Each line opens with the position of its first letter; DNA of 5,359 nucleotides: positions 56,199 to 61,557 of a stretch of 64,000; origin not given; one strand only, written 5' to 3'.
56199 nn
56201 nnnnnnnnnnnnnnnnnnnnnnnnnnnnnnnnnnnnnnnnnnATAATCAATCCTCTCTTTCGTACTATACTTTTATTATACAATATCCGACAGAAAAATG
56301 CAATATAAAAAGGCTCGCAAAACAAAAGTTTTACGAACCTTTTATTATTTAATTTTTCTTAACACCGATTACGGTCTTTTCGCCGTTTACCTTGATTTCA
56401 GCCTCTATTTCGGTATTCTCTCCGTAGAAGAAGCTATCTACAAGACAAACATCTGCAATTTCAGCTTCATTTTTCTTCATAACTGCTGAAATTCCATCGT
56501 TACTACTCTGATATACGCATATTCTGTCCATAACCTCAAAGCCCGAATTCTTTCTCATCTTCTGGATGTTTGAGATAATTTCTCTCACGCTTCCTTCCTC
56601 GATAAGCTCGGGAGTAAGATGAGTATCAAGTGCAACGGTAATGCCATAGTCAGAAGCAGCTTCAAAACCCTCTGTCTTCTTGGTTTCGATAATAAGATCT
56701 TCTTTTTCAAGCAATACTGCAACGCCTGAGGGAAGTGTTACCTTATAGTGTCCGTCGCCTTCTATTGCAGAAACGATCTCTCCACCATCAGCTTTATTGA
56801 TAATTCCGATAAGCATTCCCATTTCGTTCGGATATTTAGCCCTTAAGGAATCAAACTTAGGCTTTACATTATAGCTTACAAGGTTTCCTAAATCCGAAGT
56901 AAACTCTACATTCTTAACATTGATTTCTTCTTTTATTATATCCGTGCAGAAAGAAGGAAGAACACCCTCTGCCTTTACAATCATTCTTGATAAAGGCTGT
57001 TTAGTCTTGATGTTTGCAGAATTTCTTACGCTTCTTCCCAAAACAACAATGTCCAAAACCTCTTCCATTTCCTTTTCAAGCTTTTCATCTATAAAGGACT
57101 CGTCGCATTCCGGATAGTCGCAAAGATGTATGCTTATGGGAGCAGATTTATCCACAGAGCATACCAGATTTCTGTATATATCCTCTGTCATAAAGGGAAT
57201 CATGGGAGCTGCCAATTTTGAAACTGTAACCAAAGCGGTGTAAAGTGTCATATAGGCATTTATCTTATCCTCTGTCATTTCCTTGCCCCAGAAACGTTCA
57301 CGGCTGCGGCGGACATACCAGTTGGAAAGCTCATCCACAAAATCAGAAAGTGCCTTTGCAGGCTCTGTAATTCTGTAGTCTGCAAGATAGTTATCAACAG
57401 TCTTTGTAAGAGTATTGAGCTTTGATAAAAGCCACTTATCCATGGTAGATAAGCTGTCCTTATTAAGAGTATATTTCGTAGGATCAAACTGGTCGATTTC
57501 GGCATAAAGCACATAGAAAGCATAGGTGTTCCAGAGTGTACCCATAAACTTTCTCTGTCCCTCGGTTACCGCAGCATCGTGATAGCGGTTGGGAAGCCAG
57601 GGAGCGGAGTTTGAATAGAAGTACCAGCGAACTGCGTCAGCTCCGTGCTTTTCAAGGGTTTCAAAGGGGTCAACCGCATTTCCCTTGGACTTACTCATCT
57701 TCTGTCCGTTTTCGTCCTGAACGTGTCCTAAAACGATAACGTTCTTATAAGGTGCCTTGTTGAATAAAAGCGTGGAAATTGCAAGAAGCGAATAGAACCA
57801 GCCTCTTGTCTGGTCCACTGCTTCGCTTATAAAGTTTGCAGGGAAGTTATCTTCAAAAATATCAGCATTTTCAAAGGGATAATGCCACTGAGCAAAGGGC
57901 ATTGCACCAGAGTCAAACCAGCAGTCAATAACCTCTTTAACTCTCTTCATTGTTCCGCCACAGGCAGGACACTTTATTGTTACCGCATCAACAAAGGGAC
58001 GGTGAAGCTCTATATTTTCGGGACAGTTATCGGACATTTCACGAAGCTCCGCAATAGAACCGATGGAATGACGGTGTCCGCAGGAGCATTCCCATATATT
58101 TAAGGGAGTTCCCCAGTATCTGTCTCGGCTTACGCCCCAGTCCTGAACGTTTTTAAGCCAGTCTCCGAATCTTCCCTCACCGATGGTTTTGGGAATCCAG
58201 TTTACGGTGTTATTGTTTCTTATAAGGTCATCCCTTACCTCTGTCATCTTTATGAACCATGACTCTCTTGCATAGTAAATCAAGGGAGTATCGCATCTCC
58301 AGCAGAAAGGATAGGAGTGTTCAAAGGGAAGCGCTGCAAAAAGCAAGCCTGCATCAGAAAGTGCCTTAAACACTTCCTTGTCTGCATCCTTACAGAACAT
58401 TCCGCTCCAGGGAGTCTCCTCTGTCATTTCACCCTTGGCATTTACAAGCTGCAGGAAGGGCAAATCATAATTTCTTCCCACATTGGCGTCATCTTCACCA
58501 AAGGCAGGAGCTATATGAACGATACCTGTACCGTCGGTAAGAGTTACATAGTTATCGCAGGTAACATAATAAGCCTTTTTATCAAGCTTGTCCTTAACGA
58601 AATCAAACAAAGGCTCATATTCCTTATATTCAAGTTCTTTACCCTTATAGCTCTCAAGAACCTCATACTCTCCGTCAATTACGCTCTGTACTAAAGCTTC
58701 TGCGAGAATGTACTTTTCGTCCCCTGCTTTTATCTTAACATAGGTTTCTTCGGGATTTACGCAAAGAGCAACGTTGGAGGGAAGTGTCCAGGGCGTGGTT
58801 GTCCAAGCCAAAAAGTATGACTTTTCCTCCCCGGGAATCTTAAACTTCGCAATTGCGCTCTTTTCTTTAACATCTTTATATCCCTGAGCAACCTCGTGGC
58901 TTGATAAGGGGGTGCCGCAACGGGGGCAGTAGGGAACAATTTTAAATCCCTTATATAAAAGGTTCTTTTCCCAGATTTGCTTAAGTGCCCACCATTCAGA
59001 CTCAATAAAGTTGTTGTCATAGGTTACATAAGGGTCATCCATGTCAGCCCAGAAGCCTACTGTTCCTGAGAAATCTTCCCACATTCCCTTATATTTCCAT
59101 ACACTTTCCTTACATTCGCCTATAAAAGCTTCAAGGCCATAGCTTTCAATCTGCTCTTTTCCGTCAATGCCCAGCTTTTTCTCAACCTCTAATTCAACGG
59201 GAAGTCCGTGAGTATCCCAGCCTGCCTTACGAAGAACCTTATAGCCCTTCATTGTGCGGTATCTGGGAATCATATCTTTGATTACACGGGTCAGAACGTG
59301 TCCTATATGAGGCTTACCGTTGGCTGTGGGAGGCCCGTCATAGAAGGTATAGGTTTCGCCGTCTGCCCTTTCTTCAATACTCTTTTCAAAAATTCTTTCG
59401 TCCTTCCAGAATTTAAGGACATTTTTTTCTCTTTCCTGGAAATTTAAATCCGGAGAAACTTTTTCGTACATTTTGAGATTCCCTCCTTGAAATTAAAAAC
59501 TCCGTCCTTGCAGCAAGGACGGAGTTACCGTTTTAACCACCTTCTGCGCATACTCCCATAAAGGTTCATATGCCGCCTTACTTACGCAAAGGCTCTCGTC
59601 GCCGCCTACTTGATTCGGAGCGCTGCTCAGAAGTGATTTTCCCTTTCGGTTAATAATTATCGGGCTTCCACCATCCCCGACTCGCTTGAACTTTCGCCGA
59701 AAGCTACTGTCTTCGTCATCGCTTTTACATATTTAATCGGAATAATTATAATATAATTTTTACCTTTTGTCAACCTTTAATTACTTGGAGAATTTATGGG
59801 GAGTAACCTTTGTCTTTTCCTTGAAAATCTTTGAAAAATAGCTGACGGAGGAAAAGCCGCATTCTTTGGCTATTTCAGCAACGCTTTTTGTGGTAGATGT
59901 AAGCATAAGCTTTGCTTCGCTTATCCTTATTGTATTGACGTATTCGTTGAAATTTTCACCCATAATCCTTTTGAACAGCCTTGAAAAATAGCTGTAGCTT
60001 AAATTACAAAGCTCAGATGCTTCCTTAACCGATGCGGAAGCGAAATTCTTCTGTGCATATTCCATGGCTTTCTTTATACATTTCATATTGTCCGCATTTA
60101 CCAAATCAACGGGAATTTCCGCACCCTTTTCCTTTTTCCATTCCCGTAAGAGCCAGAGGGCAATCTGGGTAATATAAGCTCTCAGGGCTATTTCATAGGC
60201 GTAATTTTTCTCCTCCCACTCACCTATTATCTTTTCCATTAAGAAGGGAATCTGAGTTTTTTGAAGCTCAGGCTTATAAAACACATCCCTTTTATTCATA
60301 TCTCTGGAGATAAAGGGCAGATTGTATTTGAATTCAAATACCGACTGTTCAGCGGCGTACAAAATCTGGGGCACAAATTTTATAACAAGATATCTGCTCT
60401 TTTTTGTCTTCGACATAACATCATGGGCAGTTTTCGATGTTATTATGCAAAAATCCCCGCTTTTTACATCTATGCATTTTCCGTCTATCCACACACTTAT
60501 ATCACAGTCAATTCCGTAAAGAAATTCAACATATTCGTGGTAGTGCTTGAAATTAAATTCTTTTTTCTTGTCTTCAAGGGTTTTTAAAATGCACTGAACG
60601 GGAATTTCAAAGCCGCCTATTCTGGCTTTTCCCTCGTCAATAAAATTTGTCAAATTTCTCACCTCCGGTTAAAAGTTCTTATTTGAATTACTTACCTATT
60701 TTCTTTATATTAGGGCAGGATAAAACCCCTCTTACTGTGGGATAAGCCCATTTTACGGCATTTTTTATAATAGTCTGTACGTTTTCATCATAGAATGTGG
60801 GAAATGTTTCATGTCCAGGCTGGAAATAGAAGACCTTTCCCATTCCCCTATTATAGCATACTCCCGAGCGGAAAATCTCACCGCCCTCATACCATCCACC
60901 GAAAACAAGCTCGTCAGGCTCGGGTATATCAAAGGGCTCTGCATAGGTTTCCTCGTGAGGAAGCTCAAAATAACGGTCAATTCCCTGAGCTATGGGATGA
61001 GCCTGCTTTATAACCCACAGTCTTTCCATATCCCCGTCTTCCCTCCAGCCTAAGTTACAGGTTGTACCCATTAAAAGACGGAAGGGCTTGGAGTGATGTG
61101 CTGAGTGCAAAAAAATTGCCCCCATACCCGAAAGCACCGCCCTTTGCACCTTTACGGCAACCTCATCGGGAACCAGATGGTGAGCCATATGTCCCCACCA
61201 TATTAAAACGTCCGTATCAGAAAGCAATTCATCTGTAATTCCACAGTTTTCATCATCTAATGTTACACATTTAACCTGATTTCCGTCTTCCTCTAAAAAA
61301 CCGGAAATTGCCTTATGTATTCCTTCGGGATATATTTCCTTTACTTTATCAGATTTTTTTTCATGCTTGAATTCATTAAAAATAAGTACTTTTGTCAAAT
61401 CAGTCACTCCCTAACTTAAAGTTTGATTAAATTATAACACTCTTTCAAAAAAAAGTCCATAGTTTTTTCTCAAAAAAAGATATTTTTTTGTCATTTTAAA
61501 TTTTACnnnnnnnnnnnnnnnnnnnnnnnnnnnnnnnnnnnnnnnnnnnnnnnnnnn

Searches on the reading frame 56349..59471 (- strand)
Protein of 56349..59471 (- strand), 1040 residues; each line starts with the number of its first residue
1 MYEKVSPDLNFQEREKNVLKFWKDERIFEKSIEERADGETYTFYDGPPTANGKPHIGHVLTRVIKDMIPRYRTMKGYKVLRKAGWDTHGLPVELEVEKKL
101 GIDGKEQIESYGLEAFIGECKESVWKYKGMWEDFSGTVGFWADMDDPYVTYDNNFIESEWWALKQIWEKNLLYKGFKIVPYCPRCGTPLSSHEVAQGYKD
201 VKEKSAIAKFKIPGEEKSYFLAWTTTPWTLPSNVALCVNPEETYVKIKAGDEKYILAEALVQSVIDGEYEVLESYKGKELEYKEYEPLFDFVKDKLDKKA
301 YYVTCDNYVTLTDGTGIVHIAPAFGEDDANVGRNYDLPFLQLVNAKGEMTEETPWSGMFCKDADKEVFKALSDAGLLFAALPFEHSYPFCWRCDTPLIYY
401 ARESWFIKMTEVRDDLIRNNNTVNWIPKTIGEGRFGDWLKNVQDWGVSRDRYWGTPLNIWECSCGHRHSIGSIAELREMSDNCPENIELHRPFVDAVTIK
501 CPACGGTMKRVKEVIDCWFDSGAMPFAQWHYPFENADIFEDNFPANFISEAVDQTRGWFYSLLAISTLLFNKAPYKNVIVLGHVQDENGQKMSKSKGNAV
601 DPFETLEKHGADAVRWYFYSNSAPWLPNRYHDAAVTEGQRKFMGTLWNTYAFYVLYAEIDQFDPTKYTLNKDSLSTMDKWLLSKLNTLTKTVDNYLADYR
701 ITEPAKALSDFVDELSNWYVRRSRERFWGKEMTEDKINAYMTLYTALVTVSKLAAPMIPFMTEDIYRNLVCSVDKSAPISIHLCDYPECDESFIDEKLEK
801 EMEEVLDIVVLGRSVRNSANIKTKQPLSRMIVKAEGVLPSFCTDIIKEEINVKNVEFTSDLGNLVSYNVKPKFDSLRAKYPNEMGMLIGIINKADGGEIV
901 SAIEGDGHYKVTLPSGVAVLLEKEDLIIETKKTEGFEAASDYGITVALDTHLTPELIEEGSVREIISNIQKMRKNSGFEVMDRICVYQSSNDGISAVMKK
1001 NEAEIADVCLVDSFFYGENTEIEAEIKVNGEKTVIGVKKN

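Call 63: search_protein_families(library=pfam, proteins=[window:56349-59471:-], max_evalue=0.00001)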
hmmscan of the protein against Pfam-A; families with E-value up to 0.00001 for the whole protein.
window:56349-59471:- (1040 aa): 5 families
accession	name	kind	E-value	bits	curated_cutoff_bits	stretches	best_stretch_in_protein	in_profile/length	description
PF00133.28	tRNA-synt_1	-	3.5e-130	434.9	22.7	1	18-620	2-404/414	tRNA synthetases class I (I, L, M and V)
PF19302.4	DUF5915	-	1.8e-46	158.6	27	1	844-1039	2-194/195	Domain of unknown function (DUF5915)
PF08264.19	Anticodon_1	-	5.3e-34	117.7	25.1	1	678-829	1-146/148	Anticodon-binding domain of tRNA ligase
PF09334.17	tRNA-synt_1g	-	2.8e-21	76.2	20.1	1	50-111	10-70/391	tRNA synthetases class I (M)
PF01406.26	tRNA-synt_1e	-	6.7e-07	29.4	27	0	564-621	227-283/301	tRNA synthetases class I (C) catalytic domain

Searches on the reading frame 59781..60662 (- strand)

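Call 63: search_protein_families(library=pfam, proteins=[window:59781-60662:-], max_evalue=0.00001)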
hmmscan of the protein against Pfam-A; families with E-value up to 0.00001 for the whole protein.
window:59781-60662:- (293 aa): 3 families
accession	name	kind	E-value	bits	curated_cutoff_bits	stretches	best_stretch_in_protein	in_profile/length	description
PF12833.13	HTH_18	-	1.8e-21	76.6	33.6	1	219-292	5-78/80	Helix-turn-helix domain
PF00165.29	HTH_AraC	-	1.8e-18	66.6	26.6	2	256-290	6-39/42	Bacterial regulatory helix-turn-helix proteins, AraC family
PF07883.17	Cupin_2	-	8.1e-08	32.3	27.2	1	39-92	13-67/70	Cupin domain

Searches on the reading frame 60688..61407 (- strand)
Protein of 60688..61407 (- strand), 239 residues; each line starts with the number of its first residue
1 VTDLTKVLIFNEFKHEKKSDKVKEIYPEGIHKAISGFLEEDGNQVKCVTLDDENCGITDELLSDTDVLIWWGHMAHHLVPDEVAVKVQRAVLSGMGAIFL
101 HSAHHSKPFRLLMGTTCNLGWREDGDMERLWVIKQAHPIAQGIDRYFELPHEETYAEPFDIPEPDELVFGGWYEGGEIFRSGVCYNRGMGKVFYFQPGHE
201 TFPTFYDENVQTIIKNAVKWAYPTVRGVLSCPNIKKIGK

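Call 63: search_protein_families(library=pfam, proteins=[window:60688-61407:-], max_evalue=0.00001)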
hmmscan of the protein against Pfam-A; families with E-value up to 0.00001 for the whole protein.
window:60688-61407:- (239 aa): 1 family
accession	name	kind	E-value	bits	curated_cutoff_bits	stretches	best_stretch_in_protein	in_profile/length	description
PF06283.17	ThuA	-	1.5e-32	114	33.4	1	6-221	1-209/209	Trehalose utilisation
